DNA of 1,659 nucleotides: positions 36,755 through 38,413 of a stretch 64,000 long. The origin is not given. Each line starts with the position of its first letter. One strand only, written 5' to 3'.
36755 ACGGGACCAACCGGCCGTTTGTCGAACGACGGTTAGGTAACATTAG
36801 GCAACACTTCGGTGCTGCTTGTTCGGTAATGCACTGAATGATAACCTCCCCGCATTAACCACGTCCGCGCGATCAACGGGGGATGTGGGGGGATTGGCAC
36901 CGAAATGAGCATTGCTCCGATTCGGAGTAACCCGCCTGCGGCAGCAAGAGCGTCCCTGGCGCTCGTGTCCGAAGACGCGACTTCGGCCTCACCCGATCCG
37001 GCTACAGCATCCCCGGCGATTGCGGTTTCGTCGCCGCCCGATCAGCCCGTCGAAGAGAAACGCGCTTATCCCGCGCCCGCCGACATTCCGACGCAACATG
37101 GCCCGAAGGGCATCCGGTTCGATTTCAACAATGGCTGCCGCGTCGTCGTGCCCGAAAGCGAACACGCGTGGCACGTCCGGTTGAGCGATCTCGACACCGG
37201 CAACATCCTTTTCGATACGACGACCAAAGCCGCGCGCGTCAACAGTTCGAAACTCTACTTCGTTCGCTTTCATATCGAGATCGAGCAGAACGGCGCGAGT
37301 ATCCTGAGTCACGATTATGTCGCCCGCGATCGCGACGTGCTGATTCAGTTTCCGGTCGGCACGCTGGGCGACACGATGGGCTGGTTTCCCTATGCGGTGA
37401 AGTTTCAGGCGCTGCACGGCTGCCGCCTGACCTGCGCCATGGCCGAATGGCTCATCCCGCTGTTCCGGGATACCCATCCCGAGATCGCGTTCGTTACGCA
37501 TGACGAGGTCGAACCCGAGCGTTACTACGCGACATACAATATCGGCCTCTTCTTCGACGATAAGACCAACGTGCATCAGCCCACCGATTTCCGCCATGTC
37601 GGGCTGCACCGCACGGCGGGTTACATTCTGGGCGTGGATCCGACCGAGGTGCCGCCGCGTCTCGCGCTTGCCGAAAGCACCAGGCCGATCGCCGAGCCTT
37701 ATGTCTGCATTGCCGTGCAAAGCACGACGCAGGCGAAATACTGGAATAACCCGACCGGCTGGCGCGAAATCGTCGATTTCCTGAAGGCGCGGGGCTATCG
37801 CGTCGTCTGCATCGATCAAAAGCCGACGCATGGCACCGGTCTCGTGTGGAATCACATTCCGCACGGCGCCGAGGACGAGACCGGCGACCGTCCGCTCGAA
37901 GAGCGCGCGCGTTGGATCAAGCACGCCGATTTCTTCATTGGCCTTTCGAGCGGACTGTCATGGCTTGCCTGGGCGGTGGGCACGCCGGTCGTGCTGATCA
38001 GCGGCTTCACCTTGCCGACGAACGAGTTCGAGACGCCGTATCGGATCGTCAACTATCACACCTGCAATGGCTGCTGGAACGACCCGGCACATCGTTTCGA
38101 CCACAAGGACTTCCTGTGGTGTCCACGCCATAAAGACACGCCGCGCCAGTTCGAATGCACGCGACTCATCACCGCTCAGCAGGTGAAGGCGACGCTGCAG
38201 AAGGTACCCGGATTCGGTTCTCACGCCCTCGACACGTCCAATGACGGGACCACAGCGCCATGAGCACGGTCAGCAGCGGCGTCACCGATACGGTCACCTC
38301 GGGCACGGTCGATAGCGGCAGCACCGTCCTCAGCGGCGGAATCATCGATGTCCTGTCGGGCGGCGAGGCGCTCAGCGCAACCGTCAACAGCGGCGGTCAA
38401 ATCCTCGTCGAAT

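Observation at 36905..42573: TibC/Aah-type protein heptosyltransferase coupled to a giant strand-loop-strand repeat protein that is not an autotransporter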

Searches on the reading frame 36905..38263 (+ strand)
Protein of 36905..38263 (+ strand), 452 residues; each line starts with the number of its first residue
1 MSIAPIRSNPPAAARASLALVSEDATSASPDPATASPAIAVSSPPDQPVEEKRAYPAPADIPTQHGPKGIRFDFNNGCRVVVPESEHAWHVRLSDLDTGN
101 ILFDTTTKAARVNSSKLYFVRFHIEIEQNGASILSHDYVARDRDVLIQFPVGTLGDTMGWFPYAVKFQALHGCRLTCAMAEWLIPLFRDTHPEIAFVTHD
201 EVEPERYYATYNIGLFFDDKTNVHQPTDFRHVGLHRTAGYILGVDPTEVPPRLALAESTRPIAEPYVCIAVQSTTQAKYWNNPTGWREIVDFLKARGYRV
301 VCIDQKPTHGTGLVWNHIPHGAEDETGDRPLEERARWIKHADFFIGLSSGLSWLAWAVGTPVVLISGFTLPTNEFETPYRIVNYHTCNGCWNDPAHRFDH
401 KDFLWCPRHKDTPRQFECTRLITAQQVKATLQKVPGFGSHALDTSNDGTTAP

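Call 6: search_protein_families(library=pfam, proteins=[window:36905-38263:+], max_evalue=0.1)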
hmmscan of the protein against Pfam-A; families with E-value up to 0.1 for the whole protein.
window:36905-38263:+ (452 aa): 2 families
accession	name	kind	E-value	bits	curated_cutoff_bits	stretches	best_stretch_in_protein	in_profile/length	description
PF21129.3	TibC_1st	-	1.1e-28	99.6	27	1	66-128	1-61/63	Glycosyltransferase TibC, N-terminal domain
PF01075.23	Glyco_transf_9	-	3.9e-11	43.2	22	1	259-372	100-215/247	Glycosyltransferase family 9 (heptosyltransferase)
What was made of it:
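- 36905..38263 (+): BAHT-family protein O-heptosyltransferase (TibC/Aah type), 452 aa. Residues 1-58 form a Pro/Ala/Ser-rich N-terminal extension that TibC lacks. TibC_1st and GT9 domains (call 6).
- Checked: Pfam TibC_1st (E=1.1e-28) and Glyco_transf_9 (E=3.9e-11) (call 6).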

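Call 7: search_protein_families(library=ncbifam, proteins=[window:36905-38263:+], max_evalue=0.1)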
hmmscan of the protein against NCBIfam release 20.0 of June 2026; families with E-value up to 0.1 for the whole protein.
window:36905-38263:+ (452 aa): 6 families
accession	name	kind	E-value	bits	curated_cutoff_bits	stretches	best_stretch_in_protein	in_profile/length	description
TIGR04414.1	hepto_Aah_TibC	equivalog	1.4e-196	652.8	200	1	59-434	1-374/374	autotransporter strand-loop-strand O-heptosyltransferase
NF007742.0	PRK10422.1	equivalog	4.1e-07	29.1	467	1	262-369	181-291/352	lipopolysaccharide core heptosyltransferase RfaQ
TIGR02193.1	heptsyl_trn_I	equivalog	6e-06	25.7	185.3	1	256-372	179-287/320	lipopolysaccharide heptosyltransferase I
TIGR02201.1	heptsyl_trn_III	equivalog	3.9e-05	22.9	170.2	1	262-368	179-288/344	putative lipopolysaccharide heptosyltransferase III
NF008204.0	PRK10964.1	equivalog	0.0034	16.6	437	1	261-371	175-284/322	lipopolysaccharide heptosyltransferase RfaC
TIGR04372.1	glycosyl_04372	domain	0.031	13.7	45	1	339-366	84-111/207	TIGR04372 family glycosyltransferase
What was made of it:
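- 36905..38263 (+): TIGR04414 652.8 bits against a cut-off of 200 (call 7).
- No toxin family matched in Pfam or NCBIfam (calls 6, 7).
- Tried and rejected: No Pfam or NCBIfam model matches it (calls 6, 7).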

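Call 10: search_solved_structures(query=window:36905-38263:+, show_alignments=2)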
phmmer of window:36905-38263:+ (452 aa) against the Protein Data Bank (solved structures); distinct sequences matched with E-value up to 0.001: 2.
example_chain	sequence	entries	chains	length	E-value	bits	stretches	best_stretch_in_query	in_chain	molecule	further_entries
4rap_A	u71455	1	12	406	4.5e-148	496.9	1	55-434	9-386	Glycosyltransferase TibC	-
4rb4_K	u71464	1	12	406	1.9e-146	491.5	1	55-434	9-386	Glycosyltransferase tibC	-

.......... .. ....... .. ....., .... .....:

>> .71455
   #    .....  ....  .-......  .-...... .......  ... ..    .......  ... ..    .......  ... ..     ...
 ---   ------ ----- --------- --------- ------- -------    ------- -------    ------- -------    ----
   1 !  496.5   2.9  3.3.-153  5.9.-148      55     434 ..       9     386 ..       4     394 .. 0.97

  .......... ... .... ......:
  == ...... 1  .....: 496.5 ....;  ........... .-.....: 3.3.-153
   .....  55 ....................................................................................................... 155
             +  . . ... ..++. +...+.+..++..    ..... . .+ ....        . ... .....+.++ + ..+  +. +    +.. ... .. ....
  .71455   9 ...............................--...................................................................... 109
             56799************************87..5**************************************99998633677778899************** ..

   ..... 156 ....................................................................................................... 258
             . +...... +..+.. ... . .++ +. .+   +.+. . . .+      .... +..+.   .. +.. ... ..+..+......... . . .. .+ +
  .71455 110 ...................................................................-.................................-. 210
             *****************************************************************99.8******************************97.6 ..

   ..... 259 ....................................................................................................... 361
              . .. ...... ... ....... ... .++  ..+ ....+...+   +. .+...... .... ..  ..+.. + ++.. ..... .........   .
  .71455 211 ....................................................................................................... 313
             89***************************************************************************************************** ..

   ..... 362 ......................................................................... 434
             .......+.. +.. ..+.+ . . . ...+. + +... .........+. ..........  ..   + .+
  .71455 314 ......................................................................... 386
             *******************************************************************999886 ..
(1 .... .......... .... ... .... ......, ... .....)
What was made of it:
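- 36905..38263 (+): 4rap E=4.5e-148 (call 10).
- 38063..38158 (+): Iron-finger motif of the BAHT: Cys387, Cys390, Cys406, Cys418. These align with TibC Cys339/342/358/370 (call 10).
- Checked: TibC structure 4rap, E=4.5e-148 over residues 55-434 (call 10).
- TIGR04414 652.8 bits against a cut-off of 200 (call 7); TibC E=4.5e-148 (call 10).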

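Call 13: find_encoding_contigs(protein=window:36905-38263:+, flank=3000, max_places=4)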
Protein window:36905-38263:+ (452 aa): 8 contigs read that carry it; 1 place shown.
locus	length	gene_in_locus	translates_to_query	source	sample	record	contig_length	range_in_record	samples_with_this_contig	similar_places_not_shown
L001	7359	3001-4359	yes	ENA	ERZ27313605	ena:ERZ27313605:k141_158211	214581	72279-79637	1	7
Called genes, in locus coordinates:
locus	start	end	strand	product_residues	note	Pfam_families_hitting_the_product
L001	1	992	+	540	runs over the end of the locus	PF00732:GMC_oxred_N, PF05199:GMC_oxred_C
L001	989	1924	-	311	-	PF04909:Amidohydro_2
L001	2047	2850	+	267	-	PF05050:Methyltransf_21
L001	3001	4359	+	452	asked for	PF21129:TibC_1st, PF01075:Glyco_transf_9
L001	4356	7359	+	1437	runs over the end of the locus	-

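Call 15: list_cluster_members(proteins=[window:36905-38263:+, window:38260-42573:+])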
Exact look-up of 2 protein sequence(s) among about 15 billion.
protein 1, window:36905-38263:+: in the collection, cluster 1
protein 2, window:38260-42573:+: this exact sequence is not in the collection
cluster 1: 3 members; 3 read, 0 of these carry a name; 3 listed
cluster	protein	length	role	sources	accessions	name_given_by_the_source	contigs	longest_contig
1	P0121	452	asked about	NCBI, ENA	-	-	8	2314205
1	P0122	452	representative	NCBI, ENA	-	-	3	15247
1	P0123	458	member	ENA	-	-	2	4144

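Call 16: find_related_loci(query=window:36905-38263:+, collection=genome_contigs, flank=10000)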
Query window:36905-38263:+ (452 aa) in genome_contigs; peptide patterns used: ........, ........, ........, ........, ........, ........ (x = any residue, [..] = any of these).
326 stretches matched a pattern; 258 encode a relative of the query (tblastn E <= 1e-3); the best 80 are kept; 80 distinct loci.
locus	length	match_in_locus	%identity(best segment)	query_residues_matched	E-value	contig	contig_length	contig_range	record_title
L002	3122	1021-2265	73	18-436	0e+0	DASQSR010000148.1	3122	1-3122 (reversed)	MAG TPA_asm: Stellaceae bacterium isolate SMAG_U10914 k141_185824, whole genome shotgun sequence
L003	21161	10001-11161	77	52-438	0e+0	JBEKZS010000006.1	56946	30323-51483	MAG: Roseiarcus sp. isolate SPRUCE 75 SPRUCE_75_6, whole genome shotgun sequence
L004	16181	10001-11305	71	2-438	0e+0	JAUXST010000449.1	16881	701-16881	MAG: Reyranella sp. isolate C13_concoct.bin.131 C13_k141_226278, whole genome shotgun sequence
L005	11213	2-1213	74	35-439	0e+0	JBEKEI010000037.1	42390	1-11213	MAG: Roseiarcus sp. isolate SPRUCE 202 SPRUCE_202_37, whole genome shotgun sequence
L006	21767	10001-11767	69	2-440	0e+0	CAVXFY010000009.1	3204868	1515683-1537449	MAG: uncultured Alphaproteobacteria bacterium isolate MFD02579.bin.2.52 genome assembly, contig: contig_2729, whole geno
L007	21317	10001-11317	69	1-439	0e+0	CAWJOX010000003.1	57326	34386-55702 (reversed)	MAG: uncultured Alphaproteobacteria bacterium isolate MFD04434.bin.1.171 genome assembly, contig: contig_21991, whole ge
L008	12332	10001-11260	69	16-441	0e+0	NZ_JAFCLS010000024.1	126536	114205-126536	Bradyrhizobium sp. JYMT SZCCT0428 NODE_24, whole genome shotgun sequence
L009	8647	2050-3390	69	16-439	0e+0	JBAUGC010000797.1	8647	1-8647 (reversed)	MAG: Xanthobacteraceae bacterium isolate MFD10772_ilm_asm_bin28 k127_106150, whole genome shotgun sequence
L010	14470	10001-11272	69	8-437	0e+0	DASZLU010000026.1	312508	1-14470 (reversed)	MAG TPA_asm: Stellaceae bacterium isolate SMAG_U5873 k141_3053494, whole genome shotgun sequence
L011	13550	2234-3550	67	8-445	0e+0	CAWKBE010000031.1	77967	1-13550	MAG: uncultured Alphaproteobacteria bacterium isolate MFD04570.bin.1.28 genome assembly, contig: contig_149371, whole ge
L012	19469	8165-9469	67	6-438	0e+0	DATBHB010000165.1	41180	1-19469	MAG TPA_asm: Xanthobacteraceae bacterium isolate SMAG_U3853 k141_1315920, whole genome shotgun sequence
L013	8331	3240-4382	76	60-440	0e+0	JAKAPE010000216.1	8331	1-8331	MAG: Proteobacteria bacterium isolate YF1.bin4 NODE_11188_length_8331_cov_1.734642, whole genome shotgun sequence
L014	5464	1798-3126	68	1-439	0e+0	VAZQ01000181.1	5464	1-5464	MAG: Alphaproteobacteria bacterium isolate AP_12 14_0903_13_40cm_scaffold_27995, whole genome shotgun sequence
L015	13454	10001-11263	67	2-439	0e+0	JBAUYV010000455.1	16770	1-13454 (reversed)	MAG: Xanthobacteraceae bacterium isolate MFD06940_ilm_asm_bin18 k127_457334, whole genome shotgun sequence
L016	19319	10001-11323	68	1-437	0e+0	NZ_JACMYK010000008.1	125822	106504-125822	Bradyrhizobium acaciae strain 10BB Contigs_008, whole genome shotgun sequence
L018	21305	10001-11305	67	1-441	0e+0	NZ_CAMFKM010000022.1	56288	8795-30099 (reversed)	MAG: uncultured Reyranella sp. isolate SRR12456166_bin.8_metaWRAP_v1.3_MAG ERZ12289973.229, whole genome shotgun sequenc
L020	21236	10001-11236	70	26-441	0e+0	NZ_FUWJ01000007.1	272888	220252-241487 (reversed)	Enhydrobacter aerosaccus strain ATCC 27094, whole genome shotgun sequence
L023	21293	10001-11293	68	7-437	0e+0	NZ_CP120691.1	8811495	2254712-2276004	Bradyrhizobium sp. LMG 9283 chromosome, complete genome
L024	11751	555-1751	72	34-437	0e+0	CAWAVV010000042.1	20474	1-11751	MAG: uncultured Alphaproteobacteria bacterium isolate MFD01138.bin.2.43 genome assembly, contig: contig_54129, whole gen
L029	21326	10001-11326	67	7-449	0e+0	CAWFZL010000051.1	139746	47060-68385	MAG: uncultured Alphaproteobacteria bacterium isolate MFD04428.bin.1.112 genome assembly, contig: contig_96113, whole ge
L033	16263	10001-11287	66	3-437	0e+0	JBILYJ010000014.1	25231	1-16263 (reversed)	MAG: Reyranella sp. isolate ME2018-11-08_3300044516_group8_bin18 Rohwer_bin1919_scaffold_1027_c1, whole genome shotgun s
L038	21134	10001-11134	74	60-437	0e+0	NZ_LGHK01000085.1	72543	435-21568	Bradyrhizobium sp. NAS96.2 Bradyrhizobium_NAS96.2_c85, whole genome shotgun sequence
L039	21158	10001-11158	73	63-439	0e+0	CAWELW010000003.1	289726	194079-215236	MAG: uncultured Alphaproteobacteria bacterium isolate MFD05580.bin.1.53 genome assembly, contig: contig_22553, whole gen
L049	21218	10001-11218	66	27-437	0e+0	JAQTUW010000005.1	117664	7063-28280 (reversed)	MAG: Methylococcales bacterium isolate STB_73 NODE_370_length_117664_cov_4.829492_Sandtown_B, whole genome shotgun seque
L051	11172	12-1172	72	54-442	0e+0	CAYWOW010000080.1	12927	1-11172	MAG TPA_asm: uncultured Acetobacteraceae bacterium isolate binchicken_co3_425 genome assembly, contig: NODE_15678_length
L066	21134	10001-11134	72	63-439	0e+0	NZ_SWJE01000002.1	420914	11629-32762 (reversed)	Trinickia terrae strain 7GSK02 scaffold2, whole genome shotgun sequence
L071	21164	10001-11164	67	51-439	0e+0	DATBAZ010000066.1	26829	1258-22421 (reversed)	MAG TPA_asm: Alphaproteobacteria bacterium isolate SMAG_U5745 k141_1872462, whole genome shotgun sequence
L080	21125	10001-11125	72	63-439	0e+0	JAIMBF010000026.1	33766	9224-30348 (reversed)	MAG: Terriglobia bacterium isolate HOT.MB2.42 NODE_1194_length_33766_cov_459.943602, whole genome shotgun sequence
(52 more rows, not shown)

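Call 28: search_protein_families(library=pfam, proteins=[L039:15583-18285:+, L080:14222-16924:+, L071:6132-8834:+, L024:5438-8140:+, L049:17289-19991:+, L066:12112-14814:+, L051:5579-8281:+, L007:13855-16557:+, L020:7096-9798:+, L023:7248-9950:+], max_evalue=0.001)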
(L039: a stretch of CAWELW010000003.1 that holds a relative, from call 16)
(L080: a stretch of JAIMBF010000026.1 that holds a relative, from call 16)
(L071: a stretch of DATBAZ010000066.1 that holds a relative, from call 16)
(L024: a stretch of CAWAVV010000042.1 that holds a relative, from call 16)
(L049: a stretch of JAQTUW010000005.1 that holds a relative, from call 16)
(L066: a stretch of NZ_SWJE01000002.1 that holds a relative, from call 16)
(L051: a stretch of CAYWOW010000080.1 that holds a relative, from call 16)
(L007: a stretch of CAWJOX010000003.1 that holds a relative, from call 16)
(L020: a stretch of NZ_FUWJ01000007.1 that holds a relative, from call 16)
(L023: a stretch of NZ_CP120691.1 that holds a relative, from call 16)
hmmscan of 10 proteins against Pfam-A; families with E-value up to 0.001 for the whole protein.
L039:15583-18285:+ (900 aa): 1 family
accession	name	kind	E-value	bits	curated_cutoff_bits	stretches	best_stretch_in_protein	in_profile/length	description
PF16168.11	AIDA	-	3.4e-36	123.6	27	4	180-243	1-63/63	Adhesin of bacterial autotransporter system, probable stalk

L080:14222-16924:+ (900 aa): 1 family
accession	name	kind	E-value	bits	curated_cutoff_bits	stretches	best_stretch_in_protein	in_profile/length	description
PF16168.11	AIDA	-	1.3e-62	208.2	27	12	498-547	14-63/63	Adhesin of bacterial autotransporter system, probable stalk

L071:6132-8834:+ (900 aa): 1 family
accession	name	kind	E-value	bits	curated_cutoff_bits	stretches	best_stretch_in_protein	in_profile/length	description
PF16168.11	AIDA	-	3.8e-19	68.9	27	1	24-72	12-60/63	Adhesin of bacterial autotransporter system, probable stalk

L024:5438-8140:+ (900 aa): 4 families
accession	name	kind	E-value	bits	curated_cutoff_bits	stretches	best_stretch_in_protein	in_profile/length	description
PF16168.11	AIDA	-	5.5e-09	36.4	27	1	119-170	12-63/63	Adhesin of bacterial autotransporter system, probable stalk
PF19077.6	Big_13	-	3.2e-08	34.4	27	1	251-321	28-100/102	Bacterial Ig-like domain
PF23536.1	TraK_C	-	3.8e-05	24.2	28.5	0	495-516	62-83/110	TraK C-terminal domain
PF00353.25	HemolysinCabind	-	0.00015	22.1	23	0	331-349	9-27/36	RTX calcium-binding nonapeptide repeat (4 copies)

L049:17289-19991:+ (900 aa): 0 families

L066:12112-14814:+ (900 aa): 2 families
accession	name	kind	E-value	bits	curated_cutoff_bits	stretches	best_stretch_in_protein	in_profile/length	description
PF03797.25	Autotransporter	-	3.3e-47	161.8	26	1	624-879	2-254/255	Autotransporter beta-domain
PF16168.11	AIDA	-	2.3e-34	117.7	27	6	59-110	12-63/63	Adhesin of bacterial autotransporter system, probable stalk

L051:5579-8281:+ (900 aa): 1 family
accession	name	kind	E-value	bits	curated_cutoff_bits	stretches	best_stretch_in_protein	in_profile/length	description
PF13403.11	Hint_2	-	7.1e-45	153.4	28.4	1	553-687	1-146/147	Hint domain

L007:13855-16557:+ (900 aa): 2 families
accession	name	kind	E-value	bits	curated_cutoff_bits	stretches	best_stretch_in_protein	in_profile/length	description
PF13403.11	Hint_2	-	1.7e-45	155.4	28.4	1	601-741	1-146/147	Hint domain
PF19077.6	Big_13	-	0.00011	23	27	1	111-197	15-101/102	Bacterial Ig-like domain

L020:7096-9798:+ (900 aa): 1 family
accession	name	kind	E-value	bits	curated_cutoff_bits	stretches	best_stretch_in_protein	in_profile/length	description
PF16168.11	AIDA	-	5.8e-34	116.4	27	4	667-717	13-63/63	Adhesin of bacterial autotransporter system, probable stalk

L023:7248-9950:+ (900 aa): 1 family
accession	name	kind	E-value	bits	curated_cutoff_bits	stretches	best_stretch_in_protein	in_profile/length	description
PF16168.11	AIDA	-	1.2e-37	128.2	27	6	612-656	19-63/63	Adhesin of bacterial autotransporter system, probable stalk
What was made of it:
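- On Type Va (classical) autotransporter: Positive control: L066 gave E=3.3e-47 (call 28).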

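Call 66: search_protein_families(library=pfam, proteins=[L018:3503-5662:-, L033:2121-3563:-, L029:5602-6594:+, L020:2398-4557:-, L038:5329-7470:+], max_evalue=0.00001)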
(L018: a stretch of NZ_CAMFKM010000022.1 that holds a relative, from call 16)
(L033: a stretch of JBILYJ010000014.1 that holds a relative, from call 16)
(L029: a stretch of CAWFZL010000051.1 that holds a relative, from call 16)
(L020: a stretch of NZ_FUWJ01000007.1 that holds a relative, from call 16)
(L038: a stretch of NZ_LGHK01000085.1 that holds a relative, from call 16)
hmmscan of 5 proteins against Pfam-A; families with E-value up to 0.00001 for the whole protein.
L018:3503-5662:- (719 aa): 4 families
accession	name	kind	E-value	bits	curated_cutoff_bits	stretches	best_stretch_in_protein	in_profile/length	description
PF00664.28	ABC_membrane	-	3.8e-56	191.2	28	1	157-423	4-273/274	ABC transporter transmembrane region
PF00005.33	ABC_tran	-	1.3e-35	123.4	25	1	487-636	1-137/137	ABC transporter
PF03412.21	Peptidase_C39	-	3.1e-14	53.4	22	1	9-129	11-132/133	Peptidase C39 family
PF02463.25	SMC_N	-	1.8e-06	28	40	0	607-679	136-212/220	RecF/RecN/SMC N terminal domain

L033:2121-3563:- (480 aa): 3 families
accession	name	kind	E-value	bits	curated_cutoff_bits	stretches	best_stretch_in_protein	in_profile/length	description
PF13437.12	HlyD_3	-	1.3e-16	61.7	22.2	1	311-395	2-82/106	HlyD family secretion protein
PF16576.10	HlyD_D23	-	3.8e-12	46.4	30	1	239-376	53-174/214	Barrel-sandwich domain of CusB or HlyD membrane-fusion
PF13533.13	Biotin_lipoyl_2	-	2.4e-09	37.2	29.8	1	86-115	3-32/32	Biotin-lipoyl like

L029:5602-6594:+ (330 aa): 1 family
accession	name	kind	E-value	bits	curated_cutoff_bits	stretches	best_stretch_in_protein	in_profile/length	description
PF03797.25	Autotransporter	-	1.7e-47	162.8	26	1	50-310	2-255/255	Autotransporter beta-domain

L020:2398-4557:- (719 aa): 4 families
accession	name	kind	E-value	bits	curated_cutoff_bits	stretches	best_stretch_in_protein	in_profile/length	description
PF00664.28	ABC_membrane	-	5.1e-56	190.8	28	1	157-423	4-273/274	ABC transporter transmembrane region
PF00005.33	ABC_tran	-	1.8e-33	116.5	25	1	487-636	1-137/137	ABC transporter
PF03412.21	Peptidase_C39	-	2.3e-13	50.6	22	1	9-127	11-130/133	Peptidase C39 family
PF02463.25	SMC_N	-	5.1e-06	26.5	40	0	568-679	135-212/220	RecF/RecN/SMC N terminal domain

L038:5329-7470:+ (713 aa): 3 families
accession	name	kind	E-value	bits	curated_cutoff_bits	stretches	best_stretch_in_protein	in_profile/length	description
PF00664.28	ABC_membrane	-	2.6e-60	204.9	28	1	156-422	4-273/274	ABC transporter transmembrane region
PF00005.33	ABC_tran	-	6.2e-34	118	25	1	486-635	1-137/137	ABC transporter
PF03412.21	Peptidase_C39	-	4.7e-16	59.3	22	1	9-127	10-131/133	Peptidase C39 family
